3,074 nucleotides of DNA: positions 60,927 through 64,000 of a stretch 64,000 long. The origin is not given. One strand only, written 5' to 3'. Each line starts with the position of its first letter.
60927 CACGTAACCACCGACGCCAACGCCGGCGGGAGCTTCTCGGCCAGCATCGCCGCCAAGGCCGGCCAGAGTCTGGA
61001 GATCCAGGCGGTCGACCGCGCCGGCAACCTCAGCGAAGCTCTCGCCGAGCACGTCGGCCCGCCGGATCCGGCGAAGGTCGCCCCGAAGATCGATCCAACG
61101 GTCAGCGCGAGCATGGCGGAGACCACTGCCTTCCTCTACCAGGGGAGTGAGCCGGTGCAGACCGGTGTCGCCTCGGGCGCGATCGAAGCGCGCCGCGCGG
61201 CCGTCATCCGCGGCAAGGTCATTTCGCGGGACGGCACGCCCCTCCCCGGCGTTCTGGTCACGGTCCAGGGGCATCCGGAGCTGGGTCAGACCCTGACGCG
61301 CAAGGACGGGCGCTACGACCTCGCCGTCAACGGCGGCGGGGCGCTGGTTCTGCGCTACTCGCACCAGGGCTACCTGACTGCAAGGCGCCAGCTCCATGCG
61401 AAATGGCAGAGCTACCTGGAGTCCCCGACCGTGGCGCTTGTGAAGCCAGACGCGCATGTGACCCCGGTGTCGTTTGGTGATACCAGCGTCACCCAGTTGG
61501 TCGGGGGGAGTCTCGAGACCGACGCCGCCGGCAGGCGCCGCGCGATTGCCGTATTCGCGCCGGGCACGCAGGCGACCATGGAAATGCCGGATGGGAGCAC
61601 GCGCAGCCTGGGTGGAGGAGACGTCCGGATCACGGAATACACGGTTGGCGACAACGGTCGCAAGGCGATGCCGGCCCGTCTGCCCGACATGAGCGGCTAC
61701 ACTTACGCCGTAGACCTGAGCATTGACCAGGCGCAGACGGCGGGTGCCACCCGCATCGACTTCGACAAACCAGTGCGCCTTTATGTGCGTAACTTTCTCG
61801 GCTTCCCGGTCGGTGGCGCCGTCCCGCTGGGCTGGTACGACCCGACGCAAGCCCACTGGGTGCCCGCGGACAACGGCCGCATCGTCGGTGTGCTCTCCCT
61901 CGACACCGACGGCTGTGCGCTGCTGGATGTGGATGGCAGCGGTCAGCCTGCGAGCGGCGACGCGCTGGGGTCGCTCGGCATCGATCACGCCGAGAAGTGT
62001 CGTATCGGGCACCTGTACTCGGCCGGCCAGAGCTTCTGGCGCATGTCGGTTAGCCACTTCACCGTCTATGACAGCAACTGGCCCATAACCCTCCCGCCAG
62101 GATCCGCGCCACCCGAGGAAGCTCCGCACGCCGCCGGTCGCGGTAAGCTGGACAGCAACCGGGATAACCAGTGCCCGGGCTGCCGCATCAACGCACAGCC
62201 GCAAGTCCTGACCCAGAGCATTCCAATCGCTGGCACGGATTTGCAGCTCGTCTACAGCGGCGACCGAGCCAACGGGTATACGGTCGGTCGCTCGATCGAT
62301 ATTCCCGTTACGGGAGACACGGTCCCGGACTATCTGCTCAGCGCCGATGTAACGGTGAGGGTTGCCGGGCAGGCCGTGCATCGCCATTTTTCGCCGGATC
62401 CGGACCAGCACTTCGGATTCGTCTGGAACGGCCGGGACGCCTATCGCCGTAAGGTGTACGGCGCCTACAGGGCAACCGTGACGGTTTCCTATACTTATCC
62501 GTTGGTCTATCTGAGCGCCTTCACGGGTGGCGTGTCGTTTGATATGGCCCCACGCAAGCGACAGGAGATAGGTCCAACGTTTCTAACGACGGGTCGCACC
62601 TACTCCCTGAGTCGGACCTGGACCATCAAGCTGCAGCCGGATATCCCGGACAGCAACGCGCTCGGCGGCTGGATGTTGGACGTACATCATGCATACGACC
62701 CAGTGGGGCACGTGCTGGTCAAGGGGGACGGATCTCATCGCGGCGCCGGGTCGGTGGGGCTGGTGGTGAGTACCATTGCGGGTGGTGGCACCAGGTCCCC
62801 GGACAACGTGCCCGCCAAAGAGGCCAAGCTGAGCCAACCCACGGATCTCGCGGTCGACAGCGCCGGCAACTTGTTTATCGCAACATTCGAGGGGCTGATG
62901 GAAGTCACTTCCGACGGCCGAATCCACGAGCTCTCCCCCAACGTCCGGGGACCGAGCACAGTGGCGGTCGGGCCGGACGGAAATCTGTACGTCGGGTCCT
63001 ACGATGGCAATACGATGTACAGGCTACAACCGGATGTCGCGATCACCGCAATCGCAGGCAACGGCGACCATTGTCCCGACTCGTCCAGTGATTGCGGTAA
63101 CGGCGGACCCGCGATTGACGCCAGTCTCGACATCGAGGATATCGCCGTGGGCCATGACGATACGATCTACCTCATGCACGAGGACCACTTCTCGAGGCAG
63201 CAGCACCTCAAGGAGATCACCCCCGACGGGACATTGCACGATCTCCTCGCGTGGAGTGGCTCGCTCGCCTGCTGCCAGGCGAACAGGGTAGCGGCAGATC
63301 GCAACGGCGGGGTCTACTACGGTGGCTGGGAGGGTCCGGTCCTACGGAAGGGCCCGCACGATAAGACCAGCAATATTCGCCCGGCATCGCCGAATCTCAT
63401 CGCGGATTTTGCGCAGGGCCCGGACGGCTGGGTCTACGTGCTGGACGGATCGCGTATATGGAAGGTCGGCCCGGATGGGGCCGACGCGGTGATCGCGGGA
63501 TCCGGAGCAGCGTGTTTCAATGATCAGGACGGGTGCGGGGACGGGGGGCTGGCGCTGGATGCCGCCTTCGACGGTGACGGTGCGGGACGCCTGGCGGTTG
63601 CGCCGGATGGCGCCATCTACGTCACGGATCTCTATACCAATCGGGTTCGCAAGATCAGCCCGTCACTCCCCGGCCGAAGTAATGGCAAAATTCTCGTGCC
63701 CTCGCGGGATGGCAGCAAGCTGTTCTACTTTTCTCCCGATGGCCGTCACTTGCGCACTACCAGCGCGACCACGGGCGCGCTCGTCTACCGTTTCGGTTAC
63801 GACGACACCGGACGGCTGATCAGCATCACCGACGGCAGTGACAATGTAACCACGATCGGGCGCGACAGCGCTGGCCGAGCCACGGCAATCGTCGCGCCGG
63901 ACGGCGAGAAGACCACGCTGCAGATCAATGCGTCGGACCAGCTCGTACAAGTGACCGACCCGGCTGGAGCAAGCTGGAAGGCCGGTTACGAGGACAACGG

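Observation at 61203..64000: TTR-like -> unassigned Cys-containing region -> NHL -> YD order mirrors the teneurin ectodomain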

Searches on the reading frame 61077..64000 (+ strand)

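Call 13: find_related_loci(query=window:61080-64000:+, collection=genome_contigs, flank=10000)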
Query window:61080-64000:+ (973 aa) in genome_contigs; peptide patterns used: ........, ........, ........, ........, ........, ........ (x = any residue, [..] = any of these).
40 stretches matched a pattern; 1 encode a relative of the query (tblastn E <= 1e-3); 1 distinct loci.
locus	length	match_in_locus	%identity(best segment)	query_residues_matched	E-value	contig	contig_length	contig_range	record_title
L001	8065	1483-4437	39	4-963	0e+0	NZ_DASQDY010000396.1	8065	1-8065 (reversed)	MAG: Archangium sp. isolate SMAG_U11739 k141_940880, whole genome shotgun sequence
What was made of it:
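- Tried and rejected: Scanning one genome per species (genome_contigs) for the source organism found only an Archangium MAG relative at 39% identity (call 13).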

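Call 14: find_homologous_proteins(query=window:61080-64000:+, max_evalue=1e-20)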
Query window:61080-64000:+ (973 aa): 346 proteins with E <= 1e-20 among 8000 candidates; the best 120 are listed.
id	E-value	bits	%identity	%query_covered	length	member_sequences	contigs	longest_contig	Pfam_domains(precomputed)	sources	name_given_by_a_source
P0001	2.5e-204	699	38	100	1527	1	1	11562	PF24329.2,PF25020.2,PF05593.20,PF23500.2,PF13449.13,PF24684.2,PF25023.2,PF13620.13,PF01436.28,PF25021.2,PF08450.19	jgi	-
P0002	3.7e-200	686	41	100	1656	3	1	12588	PF24329.2,PF25020.2,PF05593.20,PF24684.2,PF25023.2,PF13620.13,PF01436.28,PF25021.2,PF08450.19,PF19077.7,PF17936.8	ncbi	-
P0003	3.3e-199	683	39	99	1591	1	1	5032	PF24329.2,PF23500.2,PF24684.2,PF25023.2,PF13620.13,PF01436.28,PF08450.19,PF25020.2,PF05593.20,PF13449.13,PF25021.2,PF19077.7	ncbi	ncbi:MAG: NHL domain-containing protein, partial [Gammaproteobacteria bacterium]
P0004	1.1e-197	678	39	99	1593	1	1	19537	PF23500.2,PF24684.2,PF25023.2,PF13620.13,PF01436.28,PF08450.19,PF15283.13,PF25020.2,PF05593.20,PF13449.13,PF20067.6,PF25021.2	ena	-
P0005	3.2e-196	673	37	99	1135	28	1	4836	PF24329.2,PF25020.2,PF05593.20,PF23500.2,PF13449.13,PF24684.2,PF25023.2,PF13620.13,PF01436.28,PF25021.2,PF08450.19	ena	-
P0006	4.9e-196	672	39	99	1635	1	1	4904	PF24329.2,PF24684.2,PF25023.2,PF13620.13,PF01436.28,PF17936.8,PF13715.13,PF25020.2,PF05593.20,PF25021.2,PF09136.17,PF19077.7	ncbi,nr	ncbi:MAG: Ig-like domain-containing protein, partial [Chromatiales bacterium]|nr:Ig-like domain-cont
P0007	6.8e-194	665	39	100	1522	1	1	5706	PF24329.2,PF23500.2,PF24684.2,PF25023.2,PF13620.13,PF01436.28,PF17936.8,PF25020.2,PF05593.20,PF25021.2,PF09136.17,PF19077.7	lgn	-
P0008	2.1e-193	663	40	100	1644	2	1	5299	PF24329.2,PF24684.2,PF25023.2,PF13620.13,PF01436.28,PF08450.19,PF17936.8,PF25020.2,PF05593.20,PF25021.2,PF09136.17,PF19077.7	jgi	jgi:YD repeat-containing protein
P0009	4.9e-190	652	36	100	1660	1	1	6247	PF24329.2,PF00801.27,PF24684.2,PF25023.2,PF13620.13,PF01436.28,PF02010.22,PF08450.19,PF18911.7,PF21027.4,PF25020.2,PF22352.3,PF17963.8,PF05593.20,PF13449.13,PF20067.6,PF05345.19,PF25021.2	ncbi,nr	ncbi:MAG TPA: PKD domain-containing protein, partial [Candidatus Competibacteraceae bacterium]|nr:PK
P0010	9.4e-190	651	38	95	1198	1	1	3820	PF24329.2,PF25020.2,PF05593.20,PF23500.2,PF13449.13,PF20067.6,PF24684.2,PF25023.2,PF01436.28,PF25021.2,PF08450.19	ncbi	ncbi:MAG: RHS repeat-associated core domain-containing protein, partial [Gammaproteobacteria bacteri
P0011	6.9e-189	648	39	94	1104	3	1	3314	PF02412.24,PF24329.2,PF25020.2,PF23500.2,PF20067.6,PF24684.2,PF25023.2,PF01436.28,PF25021.2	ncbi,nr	ncbi:MAG: thrombospondin type 3 repeat-containing protein, partial [Ectothiorhodospiraceae bacterium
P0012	1.1e-188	648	38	99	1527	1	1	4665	PF24329.2,PF23500.2,PF24684.2,PF25023.2,PF13620.13,PF01436.28,PF02010.22,PF18911.7,PF21027.4,PF25020.2,PF22352.3,PF05593.20,PF25021.2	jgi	jgi:YD repeat-containing protein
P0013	1.7e-186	640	37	100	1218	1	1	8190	PF25020.2,PF05593.20,PF24684.2,PF25023.2,PF05345.19,PF01436.28,PF25021.2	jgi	-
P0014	1.4e-183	631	38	99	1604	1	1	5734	PF25023.2,PF13620.13,PF01436.28,PF08450.19,PF17936.8,PF25020.2,PF05593.20,PF13449.13,PF25021.2,PF06739.18,PF09136.17,PF19077.7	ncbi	ncbi:MAG TPA: Ig-like domain-containing protein, partial [Gammaproteobacteria bacterium]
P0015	1.5e-183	631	35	99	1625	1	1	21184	PF24329.2,PF25020.2,PF05593.20,PF23500.2,PF24684.2,PF25023.2,PF01436.28,PF25021.2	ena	-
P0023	1.2e-172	595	37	99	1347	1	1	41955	PF24329.2,PF25020.2,PF24684.2,PF25023.2,PF01436.28,PF25021.2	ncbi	-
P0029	3.4e-169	583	37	99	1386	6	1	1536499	PF24329.2,PF17892.8,PF24684.2,PF25023.2,PF13620.13,PF01436.28,PF08450.19,PF18911.7,PF21027.4,PF25020.2,PF22352.3,PF17963.8,PF13449.13,PF03793.25,PF05345.19,PF25021.2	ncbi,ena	-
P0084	4.2e-140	487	34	100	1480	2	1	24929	PF24329.2,PF00801.27,PF23500.2,PF24684.2,PF25023.2,PF13620.13,PF01436.28,PF08450.19,PF18911.7,PF25020.2,PF05593.20,PF25021.2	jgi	jgi:YD repeat-containing protein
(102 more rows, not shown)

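Call 50: predict_structure(alignment_id=A1)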
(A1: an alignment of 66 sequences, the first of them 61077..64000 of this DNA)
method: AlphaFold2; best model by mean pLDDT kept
length: 974 residues; sequences in the alignment: 66
mean_pLDDT: 89.7   pTM: 0.88
mean pLDDT of the five models: 89.7, 88.3, 87.2, 86.9, 85.8
residues with pLDDT >= 90: 678; 70-90: 231; 50-70: 44; < 50: 21
segments of 3 or more residues with pLDDT < 50: 352-369
pLDDT, mean of each block of 10 residues (from residue 1): 90 93 96 94 97 97 95 98 93 96 92 94 97 93 95 95 96 95 95 92 85 97 95 96 94 88 94 97 97 95 94 97 96 92 84 43 44 66 95 87 89 95 96 96 95 94 92 92 84 59 78 87 76 93 91 84 93 93 95 94 94 91 90 93 92 90 83 87 95 92 87 91 75 81 87 83 69 85 90 85 86 78 91 84 93 93 84 90 94 95 97 95 97 94 96 92 94 80
secondary structure, 60 per line:
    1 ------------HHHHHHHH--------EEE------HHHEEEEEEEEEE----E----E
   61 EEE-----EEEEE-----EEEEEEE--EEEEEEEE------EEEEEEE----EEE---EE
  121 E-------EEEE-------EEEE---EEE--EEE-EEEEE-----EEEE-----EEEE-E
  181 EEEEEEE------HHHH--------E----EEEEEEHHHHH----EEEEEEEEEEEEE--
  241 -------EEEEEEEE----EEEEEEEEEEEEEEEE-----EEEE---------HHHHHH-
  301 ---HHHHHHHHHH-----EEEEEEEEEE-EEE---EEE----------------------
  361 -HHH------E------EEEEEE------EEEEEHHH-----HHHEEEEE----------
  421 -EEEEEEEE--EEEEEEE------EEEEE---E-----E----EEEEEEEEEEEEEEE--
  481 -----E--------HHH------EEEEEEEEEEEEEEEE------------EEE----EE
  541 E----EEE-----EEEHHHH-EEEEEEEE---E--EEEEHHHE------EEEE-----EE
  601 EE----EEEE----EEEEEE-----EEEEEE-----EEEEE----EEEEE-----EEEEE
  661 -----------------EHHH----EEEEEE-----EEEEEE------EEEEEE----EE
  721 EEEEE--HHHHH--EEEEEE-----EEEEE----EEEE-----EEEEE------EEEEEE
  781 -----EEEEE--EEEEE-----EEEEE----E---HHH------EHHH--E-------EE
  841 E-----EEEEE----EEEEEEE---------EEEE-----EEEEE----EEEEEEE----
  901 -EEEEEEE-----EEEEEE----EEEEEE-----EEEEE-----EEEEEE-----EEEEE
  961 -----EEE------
elements in order (helices of 4 or more, strands of 3 or more residues): H13-20 E29-31 E41-50 E60-63 E69-73 E79-85 E88-95 E102-108 E113-115 E119-121 E129-132 E140-143 E147-149 E152-154 E156-160 E166-169 E175-178 E180-187 H194-197 E211-216 H217-221 E226-238 E248-255 E260-275 E281-284 H294-299 H304-313 E319-328 E330-332 E336-338 E378-383 E390-394 E406-410 E422-429 E432-438 E445-449 E464-478 E504-519 E532-534 E539-541 E546-548 E554-556 H557-560 E562-569 E576-579 E590-593 E599-602 E607-610 E615-620 E626-631 E637-641 E646-650 E656-660 E686-691 E697-702 E709-714 E719-725 H728-732 E735-740 E746-750 E755-758 E764-768 E775-780 E786-790 E793-797 E803-807 E839-841 E847-851 E856-862 E872-875 E881-885 E890-896 E902-908 E914-919 E924-929 E935-939 E945-950 E956-960 E966-968
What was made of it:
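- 62130..62183 (+): Loop ending in C975-P-G977|C978. Predicted N-terminal autoproteolysis site (G977|C978) and the conserved upstream cysteine (C975). This is the only low-confidence segment of the model (call 50).
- The AF2 model of residues 610-1583 has pLDDT 89.7 and pTM 0.88 (call 50).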

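Call 52: fold_search(model_id=the predicted structure, library=pdb)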
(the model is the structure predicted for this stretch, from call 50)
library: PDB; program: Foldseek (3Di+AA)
matches with E <= 10: 1501; with E <= 0.001: 621
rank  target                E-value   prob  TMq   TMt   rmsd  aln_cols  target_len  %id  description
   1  8fia_A                6.6e-52  1.00  0.58  0.34  12.6      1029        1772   20  The structure of fly Teneurin self assembly (released 2023-05-03)
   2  6fb3_A                6.4e-51  1.00  0.56  0.31  14.4      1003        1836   20  Teneurin 2 Partial Extracellular Domain (released 2018-03-28)
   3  8r54_A                1.4e-50  1.00  0.60  0.31  13.6      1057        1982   20  Mouse teneurin-3 non-compact subunit - A0B0 isoform (released 2024-05-08)
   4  7bam_A                5.3e-50  1.00  0.58  0.31  13.5      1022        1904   20  human Teneurin4 WT C2 (released 2021-12-01)
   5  7ban_A                2.6e-49  1.00  0.59  0.32  13.4      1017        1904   20  human Teneurin4 Mut C2 (released 2022-01-12)
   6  9ifo_A                2.9e-49  1.00  0.32  0.24  13.1       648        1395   29  Structure of Teneurin-Like Protein (TLP) (released 2026-03-11)
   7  8r51_A                1.3e-48  1.00  0.58  0.32  13.8      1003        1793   19  Mouse teneurin-3 non-compact subunit - A1B1 isoform (released 2024-05-08)
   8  8r50_A                5.4e-48  1.00  0.59  0.32  14.0      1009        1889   20  Mouse teneurin-3 compact dimer - A1B1 isoform (released 2024-05-08)
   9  6ske_A                3.1e-44  1.00  0.49  0.28   5.6       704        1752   24  Teneurin 2 in complex with Latrophilin 2 Lec domain (released 2020-02-12)
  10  9g42_A                1.1e-43  1.00  0.49  0.29   4.9       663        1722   25  Mouse Teneurin2 dimer variant A0B0 (released 2026-01-21)
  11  9g2f_A                1.8e-43  1.00  0.48  0.28   5.6       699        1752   24  Mouse Teneurin2 dimer variant A1B1 (released 2026-01-21)
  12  6vhh_A                3.0e-42  1.00  0.48  0.28   4.9       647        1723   26  Human Teneurin-2 and human Latrophilin-3 binary complex (released 2020-06-03)
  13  6fay                  1.6e-36  1.00  0.49  0.33   4.9       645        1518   25  Teneurin3 monomer (released 2018-03-28)
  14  9g41_A                2.6e-19  1.00  0.15  0.11  27.8       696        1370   15  Mouse Teneurin2 dimer variant A0B1 (released 2026-01-21)
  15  9g2h_A                1.6e-18  1.00  0.15  0.11  27.7       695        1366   16  Mouse Teneurin2 dimer variant A1B0 (released 2026-01-21)
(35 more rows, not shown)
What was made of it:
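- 62760..63689 (+): Six-bladed NHL beta-propeller, residues about 1171-1480. Foldseek matches six-bladed NHL/Pizza6 propellers with target-normalised TM about 0.8 (call 52).
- On Bacterial teneurin-like proteins (TLP): Foldseek top hits are teneurins and BiTLP (call 52).
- Its best Foldseek hits are teneurins (E 6.6e-52 to 5.4e-48 for the first eight, query-normalised TM 0.56-0.60 for the teneurins among them, about 1000 columns) and BiTLP (call 52).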

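Call 70: find_encoding_contigs(protein=P0029, flank=10000, max_places=1)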
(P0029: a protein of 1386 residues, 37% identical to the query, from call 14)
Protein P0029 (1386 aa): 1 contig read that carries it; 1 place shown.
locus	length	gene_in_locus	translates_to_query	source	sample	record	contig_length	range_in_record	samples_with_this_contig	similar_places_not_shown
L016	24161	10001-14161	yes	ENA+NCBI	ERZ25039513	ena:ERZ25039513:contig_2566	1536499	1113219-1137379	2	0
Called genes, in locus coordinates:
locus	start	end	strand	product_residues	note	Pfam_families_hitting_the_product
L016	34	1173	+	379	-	PF00108:Thiolase_N, PF02803:Thiolase_C, PF22691:Thiolase_C_1 (faint)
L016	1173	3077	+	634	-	PF02737:3HCDH_N, PF00725:3HCDH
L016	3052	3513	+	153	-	-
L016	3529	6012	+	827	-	PF02771:Acyl-CoA_dh_N, PF02770:Acyl-CoA_dh_M, PF00441:Acyl-CoA_dh_1, PF09317:ACDH_C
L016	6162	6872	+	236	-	PF01569:PAP2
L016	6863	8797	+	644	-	PF00884:Sulfatase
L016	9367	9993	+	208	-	PF18911:PKD_4 (weak)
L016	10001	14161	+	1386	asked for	PF22352:K319L-like_PKD, PF05345:He_PIG, PF17963:Big_9, PF03793:PASTA, PF25020:TTR_TEN1-4, PF24329:FN-plug_TEN1-4, PF25021:TEN_NHL, PF25021:TEN_NHL, +11 more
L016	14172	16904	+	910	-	PF05593:RHS_repeat (weak), PF25023:TEN_YD-shell, PF05593:RHS_repeat (weak), PF15607:Ntox44 (weak)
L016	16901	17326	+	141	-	-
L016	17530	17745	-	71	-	-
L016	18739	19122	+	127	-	PF03625:DUF302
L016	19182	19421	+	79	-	PF01699:Na_Ca_ex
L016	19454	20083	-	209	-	PF04367:DUF502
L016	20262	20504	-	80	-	PF00076:RRM_1, PF22976:RRM_10 (weak)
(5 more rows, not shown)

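Call 71: find_encoding_contigs(protein=P0004, flank=10000, max_places=1)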
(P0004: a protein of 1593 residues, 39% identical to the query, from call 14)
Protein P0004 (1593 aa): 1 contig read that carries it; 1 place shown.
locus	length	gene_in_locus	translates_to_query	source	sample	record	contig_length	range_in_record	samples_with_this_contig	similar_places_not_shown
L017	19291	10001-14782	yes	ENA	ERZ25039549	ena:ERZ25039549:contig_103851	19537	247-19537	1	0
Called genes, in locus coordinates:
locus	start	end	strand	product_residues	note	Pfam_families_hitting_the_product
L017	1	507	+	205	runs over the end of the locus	PF12835:Integrase_1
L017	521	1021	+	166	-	-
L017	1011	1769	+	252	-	-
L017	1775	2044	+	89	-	-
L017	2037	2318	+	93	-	-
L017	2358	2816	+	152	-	-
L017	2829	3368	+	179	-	PF01464:SLT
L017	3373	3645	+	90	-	PF11072:DUF2859 (weak)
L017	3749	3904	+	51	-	PF11072:DUF2859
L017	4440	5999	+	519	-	PF10412:TrwB_AAD_bind (faint), PF12696:TraG-D_C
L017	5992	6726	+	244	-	PF14348:DtrJ-like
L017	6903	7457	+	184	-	-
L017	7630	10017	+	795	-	PF18911:PKD_4, PF22352:K319L-like_PKD, PF18911:PKD_4, PF22352:K319L-like_PKD, PF18911:PKD_4, PF22352:K319L-like_PKD, PF18911:PKD_4, PF22352:K319L-like_PKD, +8 more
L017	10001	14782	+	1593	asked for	PF13620:CarboxypepD_reg (weak), PF25020:TTR_TEN1-4, PF24684:Vgb_lyase, PF25021:TEN_NHL, PF01436:NHL (weak), PF25021:TEN_NHL, PF25023:TEN_YD-shell, PF05593:RHS_repeat, +5 more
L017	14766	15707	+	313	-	PF05593:RHS_repeat (weak), PF25023:TEN_YD-shell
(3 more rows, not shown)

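Call 72: find_encoding_contigs(protein=P0023, flank=10000, max_places=1)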
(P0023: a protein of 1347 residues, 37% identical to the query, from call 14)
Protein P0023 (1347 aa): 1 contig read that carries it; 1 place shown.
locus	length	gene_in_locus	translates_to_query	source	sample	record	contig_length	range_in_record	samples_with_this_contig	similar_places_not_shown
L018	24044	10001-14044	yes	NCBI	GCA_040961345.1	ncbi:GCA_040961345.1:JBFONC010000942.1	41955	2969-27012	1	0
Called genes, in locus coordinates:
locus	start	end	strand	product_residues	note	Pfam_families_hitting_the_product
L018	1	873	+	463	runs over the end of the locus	PF00999:Na_H_Exchanger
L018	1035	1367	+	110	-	PF04341:DUF485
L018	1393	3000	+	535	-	PF00474:SSF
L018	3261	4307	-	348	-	PF01636:APH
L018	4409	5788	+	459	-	PF00291:PALP, PF00571:CBS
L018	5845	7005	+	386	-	PF01053:Cys_Met_Meta_PP, PF00155:Aminotran_1_2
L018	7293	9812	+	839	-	-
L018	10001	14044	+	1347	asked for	PF25020:TTR_TEN1-4, PF24329:FN-plug_TEN1-4, PF25021:TEN_NHL (weak), PF01436:NHL (faint), PF24684:Vgb_lyase (faint), PF25021:TEN_NHL (weak), PF25023:TEN_YD-shell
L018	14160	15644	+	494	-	PF05593:RHS_repeat (faint), PF25023:TEN_YD-shell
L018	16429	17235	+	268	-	-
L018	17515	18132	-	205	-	-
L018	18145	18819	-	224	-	-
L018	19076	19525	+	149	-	PF02082:Rrf2, PF09339:HTH_IclR (weak), PF12802:MarR_2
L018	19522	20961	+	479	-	PF19295:SufBD_N, PF01458:SUFBD_core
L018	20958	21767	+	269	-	PF02463:SMC_N (faint), PF00005:ABC_tran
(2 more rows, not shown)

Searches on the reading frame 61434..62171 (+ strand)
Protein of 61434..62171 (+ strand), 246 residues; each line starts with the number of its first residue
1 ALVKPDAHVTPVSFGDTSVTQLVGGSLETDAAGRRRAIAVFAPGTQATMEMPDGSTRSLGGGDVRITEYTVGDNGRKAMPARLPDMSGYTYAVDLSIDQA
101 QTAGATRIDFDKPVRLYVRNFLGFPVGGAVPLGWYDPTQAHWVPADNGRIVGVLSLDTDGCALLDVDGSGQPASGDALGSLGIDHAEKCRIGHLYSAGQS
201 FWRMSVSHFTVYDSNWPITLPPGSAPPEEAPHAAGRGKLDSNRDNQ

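Call 54: search_solved_structures(query=window:61434-62171:+, max_evalue=1)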
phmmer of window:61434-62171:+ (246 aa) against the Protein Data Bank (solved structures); distinct sequences matched with E-value up to 1: 3.
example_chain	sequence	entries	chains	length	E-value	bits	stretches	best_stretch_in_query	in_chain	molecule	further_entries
9ifo_A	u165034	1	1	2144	3.9e-59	203.6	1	6-229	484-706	Teneurin-Like Protein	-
9pt5_A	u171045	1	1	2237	4.3e-59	203.5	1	6-229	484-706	Teneurin-like protein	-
8vcr_D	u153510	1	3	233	0.46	13.4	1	111-184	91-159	54043-5 Fab Heavy Chain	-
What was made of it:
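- On Bacterial teneurin-like proteins (TLP): Residues 729-974 match BiTLP 484-706 at E 4e-59 and match no animal teneurin (call 54).
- Closest known: Metazoan teneurins. Different: It has a TIP insertion (call 54).
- TIP matches only BiTLP (call 54).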
